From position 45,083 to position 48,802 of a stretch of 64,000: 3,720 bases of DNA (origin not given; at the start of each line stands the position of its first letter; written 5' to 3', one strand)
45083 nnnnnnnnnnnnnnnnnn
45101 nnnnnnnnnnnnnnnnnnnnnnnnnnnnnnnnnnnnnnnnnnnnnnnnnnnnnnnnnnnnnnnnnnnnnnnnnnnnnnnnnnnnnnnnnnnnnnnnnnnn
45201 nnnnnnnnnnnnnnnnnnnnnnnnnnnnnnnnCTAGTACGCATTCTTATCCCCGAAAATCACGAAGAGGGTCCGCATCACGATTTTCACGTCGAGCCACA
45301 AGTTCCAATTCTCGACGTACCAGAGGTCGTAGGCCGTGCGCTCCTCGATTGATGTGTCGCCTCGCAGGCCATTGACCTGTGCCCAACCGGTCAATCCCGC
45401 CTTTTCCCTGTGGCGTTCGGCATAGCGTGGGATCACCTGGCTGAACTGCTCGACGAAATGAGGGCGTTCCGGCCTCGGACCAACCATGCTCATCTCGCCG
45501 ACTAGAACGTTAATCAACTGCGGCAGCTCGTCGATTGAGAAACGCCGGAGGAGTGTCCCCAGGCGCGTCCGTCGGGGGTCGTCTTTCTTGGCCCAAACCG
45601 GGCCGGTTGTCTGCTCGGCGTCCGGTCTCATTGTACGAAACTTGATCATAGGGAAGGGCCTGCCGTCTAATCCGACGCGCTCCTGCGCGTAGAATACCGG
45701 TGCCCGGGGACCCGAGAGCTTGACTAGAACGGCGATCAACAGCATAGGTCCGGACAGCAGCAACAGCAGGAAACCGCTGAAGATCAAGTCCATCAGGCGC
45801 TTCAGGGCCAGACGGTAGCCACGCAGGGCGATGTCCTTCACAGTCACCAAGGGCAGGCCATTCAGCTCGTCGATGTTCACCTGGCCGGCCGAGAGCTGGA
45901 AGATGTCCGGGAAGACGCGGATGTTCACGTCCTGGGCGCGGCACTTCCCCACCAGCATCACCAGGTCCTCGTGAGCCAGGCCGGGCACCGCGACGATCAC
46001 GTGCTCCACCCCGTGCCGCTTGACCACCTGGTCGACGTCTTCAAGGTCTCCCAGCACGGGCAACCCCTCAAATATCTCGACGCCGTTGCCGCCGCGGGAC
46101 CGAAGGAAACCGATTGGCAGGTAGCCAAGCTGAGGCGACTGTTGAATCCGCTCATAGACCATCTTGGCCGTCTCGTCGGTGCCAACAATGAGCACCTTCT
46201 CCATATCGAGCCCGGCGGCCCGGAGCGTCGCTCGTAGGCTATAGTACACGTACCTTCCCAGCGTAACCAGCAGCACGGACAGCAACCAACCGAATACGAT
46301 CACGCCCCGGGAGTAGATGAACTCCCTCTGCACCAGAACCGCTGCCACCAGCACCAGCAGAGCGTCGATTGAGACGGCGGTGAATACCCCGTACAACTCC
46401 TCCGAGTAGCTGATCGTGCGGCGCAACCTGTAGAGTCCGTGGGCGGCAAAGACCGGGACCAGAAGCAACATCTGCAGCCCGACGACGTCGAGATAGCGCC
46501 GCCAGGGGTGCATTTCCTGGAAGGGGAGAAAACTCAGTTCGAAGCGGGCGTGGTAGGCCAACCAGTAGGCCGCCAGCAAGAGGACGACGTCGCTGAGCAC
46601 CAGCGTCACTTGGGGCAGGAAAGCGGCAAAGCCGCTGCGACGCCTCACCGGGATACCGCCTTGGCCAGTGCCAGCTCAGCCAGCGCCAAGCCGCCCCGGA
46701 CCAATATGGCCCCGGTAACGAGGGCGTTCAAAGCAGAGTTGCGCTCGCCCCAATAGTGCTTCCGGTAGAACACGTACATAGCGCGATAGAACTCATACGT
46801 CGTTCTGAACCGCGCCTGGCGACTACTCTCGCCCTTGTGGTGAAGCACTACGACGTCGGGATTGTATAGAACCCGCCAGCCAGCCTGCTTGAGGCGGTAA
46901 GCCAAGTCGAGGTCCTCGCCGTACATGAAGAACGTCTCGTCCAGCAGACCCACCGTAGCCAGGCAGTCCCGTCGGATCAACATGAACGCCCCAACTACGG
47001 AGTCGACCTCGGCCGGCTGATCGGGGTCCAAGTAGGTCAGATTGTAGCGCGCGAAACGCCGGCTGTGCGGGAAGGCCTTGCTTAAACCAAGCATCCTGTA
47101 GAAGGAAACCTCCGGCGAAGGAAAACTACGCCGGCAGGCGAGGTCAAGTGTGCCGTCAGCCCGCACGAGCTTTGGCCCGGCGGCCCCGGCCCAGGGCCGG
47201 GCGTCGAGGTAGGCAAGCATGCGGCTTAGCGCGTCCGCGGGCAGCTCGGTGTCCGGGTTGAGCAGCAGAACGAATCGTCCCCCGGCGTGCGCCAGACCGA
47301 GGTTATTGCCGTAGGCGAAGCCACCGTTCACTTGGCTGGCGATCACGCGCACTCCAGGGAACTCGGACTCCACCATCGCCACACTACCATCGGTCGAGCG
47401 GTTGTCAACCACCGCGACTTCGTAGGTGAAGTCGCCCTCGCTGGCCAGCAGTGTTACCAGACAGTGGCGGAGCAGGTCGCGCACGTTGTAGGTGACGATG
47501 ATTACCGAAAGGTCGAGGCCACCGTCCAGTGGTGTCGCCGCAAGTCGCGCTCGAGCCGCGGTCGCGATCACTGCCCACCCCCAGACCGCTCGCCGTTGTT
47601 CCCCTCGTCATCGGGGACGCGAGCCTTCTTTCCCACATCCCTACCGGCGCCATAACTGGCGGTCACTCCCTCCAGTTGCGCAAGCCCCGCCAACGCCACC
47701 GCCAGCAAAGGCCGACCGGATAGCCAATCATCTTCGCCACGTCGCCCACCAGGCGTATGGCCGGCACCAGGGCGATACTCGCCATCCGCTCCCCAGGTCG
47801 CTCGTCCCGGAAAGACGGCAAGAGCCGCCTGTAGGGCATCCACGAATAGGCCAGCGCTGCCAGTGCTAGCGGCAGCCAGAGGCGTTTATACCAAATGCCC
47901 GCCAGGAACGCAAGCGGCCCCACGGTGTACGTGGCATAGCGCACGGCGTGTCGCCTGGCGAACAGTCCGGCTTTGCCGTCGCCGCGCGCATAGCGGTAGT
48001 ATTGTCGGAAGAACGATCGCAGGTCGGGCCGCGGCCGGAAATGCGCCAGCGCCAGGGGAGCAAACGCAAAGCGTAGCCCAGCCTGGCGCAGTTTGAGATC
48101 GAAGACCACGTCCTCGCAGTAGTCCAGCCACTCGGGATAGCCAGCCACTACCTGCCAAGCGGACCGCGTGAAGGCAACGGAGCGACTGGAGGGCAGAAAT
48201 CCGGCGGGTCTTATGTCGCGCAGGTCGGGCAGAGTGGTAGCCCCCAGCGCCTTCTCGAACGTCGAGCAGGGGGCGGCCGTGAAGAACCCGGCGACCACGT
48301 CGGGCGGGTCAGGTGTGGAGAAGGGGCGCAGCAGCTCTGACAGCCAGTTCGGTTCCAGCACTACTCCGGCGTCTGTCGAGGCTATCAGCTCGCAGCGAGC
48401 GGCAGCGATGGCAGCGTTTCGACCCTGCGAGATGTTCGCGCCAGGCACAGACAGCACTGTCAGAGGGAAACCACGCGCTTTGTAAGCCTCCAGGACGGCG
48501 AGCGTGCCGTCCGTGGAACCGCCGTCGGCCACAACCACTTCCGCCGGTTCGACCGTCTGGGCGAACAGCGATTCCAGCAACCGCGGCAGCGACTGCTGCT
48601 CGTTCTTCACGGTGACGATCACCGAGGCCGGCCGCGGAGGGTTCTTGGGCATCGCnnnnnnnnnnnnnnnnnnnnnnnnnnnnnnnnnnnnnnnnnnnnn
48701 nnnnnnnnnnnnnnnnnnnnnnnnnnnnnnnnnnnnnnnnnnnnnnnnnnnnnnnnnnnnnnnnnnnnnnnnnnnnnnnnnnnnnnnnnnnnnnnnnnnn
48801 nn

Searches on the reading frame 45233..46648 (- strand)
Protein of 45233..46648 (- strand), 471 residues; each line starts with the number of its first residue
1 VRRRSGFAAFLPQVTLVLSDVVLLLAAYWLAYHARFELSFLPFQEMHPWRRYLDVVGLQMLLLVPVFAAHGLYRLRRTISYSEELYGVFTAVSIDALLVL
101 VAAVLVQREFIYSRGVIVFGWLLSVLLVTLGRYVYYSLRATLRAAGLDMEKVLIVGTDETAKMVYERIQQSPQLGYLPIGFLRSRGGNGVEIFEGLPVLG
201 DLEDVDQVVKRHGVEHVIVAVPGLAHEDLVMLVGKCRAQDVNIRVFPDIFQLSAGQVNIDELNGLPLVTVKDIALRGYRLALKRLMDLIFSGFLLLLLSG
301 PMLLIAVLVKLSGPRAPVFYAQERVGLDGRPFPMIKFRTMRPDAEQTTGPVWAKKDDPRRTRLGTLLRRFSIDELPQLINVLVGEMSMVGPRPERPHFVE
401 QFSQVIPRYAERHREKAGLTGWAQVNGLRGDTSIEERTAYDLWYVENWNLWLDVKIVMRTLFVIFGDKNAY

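Call 19: search_protein_families(library=pfam, proteins=[window:45233-46648:-], max_evalue=0.001)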
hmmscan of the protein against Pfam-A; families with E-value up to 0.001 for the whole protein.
window:45233-46648:- (471 aa): 2 families
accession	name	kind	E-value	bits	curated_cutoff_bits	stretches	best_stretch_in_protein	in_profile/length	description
PF02397.22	Bac_transf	-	2.1e-68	229.8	27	1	283-465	1-178/179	Bacterial sugar transferase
PF13727.12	CoA_binding_3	-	8.9e-20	71.8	25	1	69-247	2-175/175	CoA-binding domain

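Call 57: search_protein_families(library=ncbifam, proteins=[window:45233-46648:-], max_evalue=0.001)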
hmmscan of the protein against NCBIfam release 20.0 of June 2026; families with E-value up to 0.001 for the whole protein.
window:45233-46648:- (471 aa): 10 families
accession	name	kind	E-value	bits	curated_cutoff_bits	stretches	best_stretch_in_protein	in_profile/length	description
TIGR03025.1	EPS_sugtrans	subfamily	8.8e-144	480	295.55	1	18-471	1-445/445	exopolysaccharide biosynthesis polyprenyl glycosylphosphotransferase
TIGR03023.1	WcaJ_sugtrans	equivalog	2.8e-135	452.1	410.75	1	19-471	2-453/453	undecaprenyl-phosphate glucose phosphotransferase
TIGR03013.1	EpsB_2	subfamily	5.3e-91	305.9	393.35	1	19-465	2-437/443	TIGR03013 family XrtA/PEP-CTERM system glycosyltransferase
TIGR03022.1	WbaP_sugtrans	subfamily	4.6e-86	289.9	403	1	16-471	1-456/456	undecaprenyl-phosphate galactose phosphotransferase WbaP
NF007518.0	PRK10124.1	equivalog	5.9e-77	259.4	684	1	14-471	19-464/464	undecaprenyl-phosphate glucose phosphotransferase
NF050817.1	PolSacchBiosHfsE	equivalog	1.2e-54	185.9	750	1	59-470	54-465/467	polysaccharide biosynthesis protein HfsE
NF041877.1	EPS_EpsZ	equivalog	1.3e-50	172.4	800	1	6-467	5-455/459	exopolysaccharide biosynthesis polyisoprenyl-phosphate hexose-1-phosphate transferase EpsZ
NF052601.1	undeca_RfbP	equivalog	5.6e-44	150.2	330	1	281-469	43-240/244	undecaprenyl-phosphate galactose phosphotransferase family protein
NF011751.0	PRK15204.1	equivalog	8.5e-44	149.9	907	1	11-471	12-476/476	undecaprenyl-phosphate galactose phosphotransferase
NF045514.1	glycotran_HepC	equivalog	8.4e-22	77.5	140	1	281-393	115-211/220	heterocyst development glycosyltransferase HepC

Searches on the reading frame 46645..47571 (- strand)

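Call 19: search_protein_families(library=pfam, proteins=[window:46645-47571:-], max_evalue=0.001)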
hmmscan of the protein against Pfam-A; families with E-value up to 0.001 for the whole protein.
window:46645-47571:- (308 aa): 4 families
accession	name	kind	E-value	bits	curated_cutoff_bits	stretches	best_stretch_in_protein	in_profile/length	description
PF00535.33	Glycos_transf_2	-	8.6e-23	81.5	23.3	1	22-145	1-126/168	Glycosyl transferase family 2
PF13641.12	Glyco_tranf_2_3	-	2.8e-21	77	27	1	21-253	3-220/230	Glycosyltransferase like family 2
PF13632.12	Glyco_trans_2_3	-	1.3e-07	32.1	27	1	188-262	68-129/198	Glycosyl transferase family group 2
PF13506.12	Glyco_transf_21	-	3.9e-05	23.6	21.7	1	187-253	97-170/174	Glycosyl transferase family 21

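Call 57: search_protein_families(library=ncbifam, proteins=[window:46645-47571:-], max_evalue=0.001)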
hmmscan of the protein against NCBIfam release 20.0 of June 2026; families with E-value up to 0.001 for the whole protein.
window:46645-47571:- (308 aa): 14 families
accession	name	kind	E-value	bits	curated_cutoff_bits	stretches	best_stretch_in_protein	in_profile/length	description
NF041875.1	EPS_EpsD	equivalog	1.2e-20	74.2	370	2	21-122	1-104/325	exopolysaccharide biosynthesis glycosyltransferase EpsD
TIGR03965.1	mycofact_glyco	equivalog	5.6e-19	68.3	280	2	188-246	225-282/467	mycofactocin biosynthesis glycosyltransferase MftF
TIGR04283.1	glyco_like_mftF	equivalog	2e-14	53.7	182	1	21-122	1-97/221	TIGR04283 family arsenosugar biosynthesis glycosyltransferase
NF038302.1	EPS_HpsE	equivalog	3e-13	49.4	300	1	19-134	1-123/307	hormogonium polysaccharide biosynthesis glycosyltransferase HpsE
TIGR03937.1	PgaC_IcaA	equivalog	1.2e-12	47.5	422.3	2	19-131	45-159/407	poly-beta-1,6-N-acetyl-D-glucosamine synthase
TIGR01556.1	rhamnosyltran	subfamily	1.4e-12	47.4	200.55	2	181-251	137-207/281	rhamnosyltransferase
NF007482.0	PRK10073.1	equivalog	2.4e-11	43.2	423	1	20-116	7-104/334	glycosyltransferase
NF047683.1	TeichurnBiosyTuaG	equivalog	5.1e-09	36.1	400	1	21-139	8-129/252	teichuronic acid biosynthesis protein TuaG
NF038299.1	EPS_HpsN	equivalog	8.5e-09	34.8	425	1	21-273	3-247/317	hormogonium polysaccharide biosynthesis glycosyltransferase HpsN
NF050050.1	ProtGlycPglI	equivalog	2.5e-07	30.4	500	1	21-123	4-109/306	GalNAc(5)-diNAcBac-PP-undecaprenol beta-1,3-glucosyltransferase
NF050113.1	gal_furan_GlfT1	equivalog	7.7e-07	28.7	330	0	23-96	3-75/290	galactofuranosyltransferase GlfT1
TIGR03111.1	glyc2_xrt_Gpos1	hypoth_equivalog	2.9e-06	26.3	363.95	1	21-129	51-163/439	TIGR03111 family XrtG-associated glycosyltransferase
TIGR04195.1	S_glycosyl_SunS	equivalog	1.5e-05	24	350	1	24-104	62-138/421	SunS family peptide S-glycosyltransferase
TIGR04009.1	wcaE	equivalog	0.00051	19.4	369.2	1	21-107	3-92/248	colanic acid biosynthesis glycosyltransferase WcaE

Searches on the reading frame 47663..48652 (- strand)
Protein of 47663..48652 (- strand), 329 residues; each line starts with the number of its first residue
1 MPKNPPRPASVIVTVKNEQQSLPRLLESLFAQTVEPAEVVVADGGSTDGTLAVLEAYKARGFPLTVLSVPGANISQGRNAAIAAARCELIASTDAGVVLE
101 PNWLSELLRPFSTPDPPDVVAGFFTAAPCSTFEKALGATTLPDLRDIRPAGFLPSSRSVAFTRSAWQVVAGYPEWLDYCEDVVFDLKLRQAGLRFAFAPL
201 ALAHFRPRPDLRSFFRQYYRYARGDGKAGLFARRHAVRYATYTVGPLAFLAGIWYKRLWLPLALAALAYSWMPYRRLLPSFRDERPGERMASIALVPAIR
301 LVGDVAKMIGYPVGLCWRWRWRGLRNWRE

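Call 19: search_protein_families(library=pfam, proteins=[window:47663-48652:-], max_evalue=0.001)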
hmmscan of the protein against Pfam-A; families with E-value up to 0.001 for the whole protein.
window:47663-48652:- (329 aa): 4 families
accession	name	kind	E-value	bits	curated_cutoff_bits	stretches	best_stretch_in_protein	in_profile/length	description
PF00535.33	Glycos_transf_2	-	7.7e-24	84.9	23.3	1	10-136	1-127/168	Glycosyl transferase family 2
PF13641.12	Glyco_tranf_2_3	-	6e-08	33.4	27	1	6-222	1-228/230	Glycosyltransferase like family 2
PF13632.12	Glyco_trans_2_3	-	7.8e-08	32.8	27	1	159-272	77-180/198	Glycosyl transferase family group 2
PF13506.12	Glyco_transf_21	-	4e-05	23.6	21.7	1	81-223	25-174/174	Glycosyl transferase family 21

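Call 57: search_protein_families(library=ncbifam, proteins=[window:47663-48652:-], max_evalue=0.001)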
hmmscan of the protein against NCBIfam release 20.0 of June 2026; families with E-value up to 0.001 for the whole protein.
window:47663-48652:- (329 aa): 11 families
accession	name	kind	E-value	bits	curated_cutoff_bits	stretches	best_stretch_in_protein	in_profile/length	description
TIGR03965.1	mycofact_glyco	equivalog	3.5e-27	95.4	280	1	6-251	73-323/467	mycofactocin biosynthesis glycosyltransferase MftF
NF041875.1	EPS_EpsD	equivalog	1.2e-20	74.2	370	1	10-227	2-229/325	exopolysaccharide biosynthesis glycosyltransferase EpsD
NF007482.0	PRK10073.1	equivalog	9.6e-14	51.1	423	1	9-109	8-108/334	glycosyltransferase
TIGR04283.1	glyco_like_mftF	equivalog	1.2e-12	47.9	182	1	10-197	2-177/221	TIGR04283 family arsenosugar biosynthesis glycosyltransferase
TIGR03937.1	PgaC_IcaA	equivalog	4.5e-10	39.1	422.3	1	9-113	47-152/407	poly-beta-1,6-N-acetyl-D-glucosamine synthase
TIGR03472.1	HpnI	equivalog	9.4e-08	31.3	310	1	8-272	42-316/373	bacteriohopanetetrol glucosamine biosynthesis glycosyltransferase HpnI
NF038302.1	EPS_HpsE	equivalog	2.5e-07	30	300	1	10-108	4-108/307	hormogonium polysaccharide biosynthesis glycosyltransferase HpsE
NF041394.1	GtaseAglG_Halo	equivalog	7e-05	22.2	440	1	19-115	15-111/304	glucosyl-dolichyl phosphate glucuronosyltransferase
NF053739.1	GlytfEpsEBac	equivalog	0.00011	21.2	450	1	9-61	3-55/265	glycosyltransferase EpsE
NF047683.1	TeichurnBiosyTuaG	equivalog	0.00014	21.6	400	1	10-104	9-104/252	teichuronic acid biosynthesis protein TuaG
NF045692.1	OglycostaseCruG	equivalog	0.00017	20.6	600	1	9-60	43-94/386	2'-O-glycosyltransferase CruG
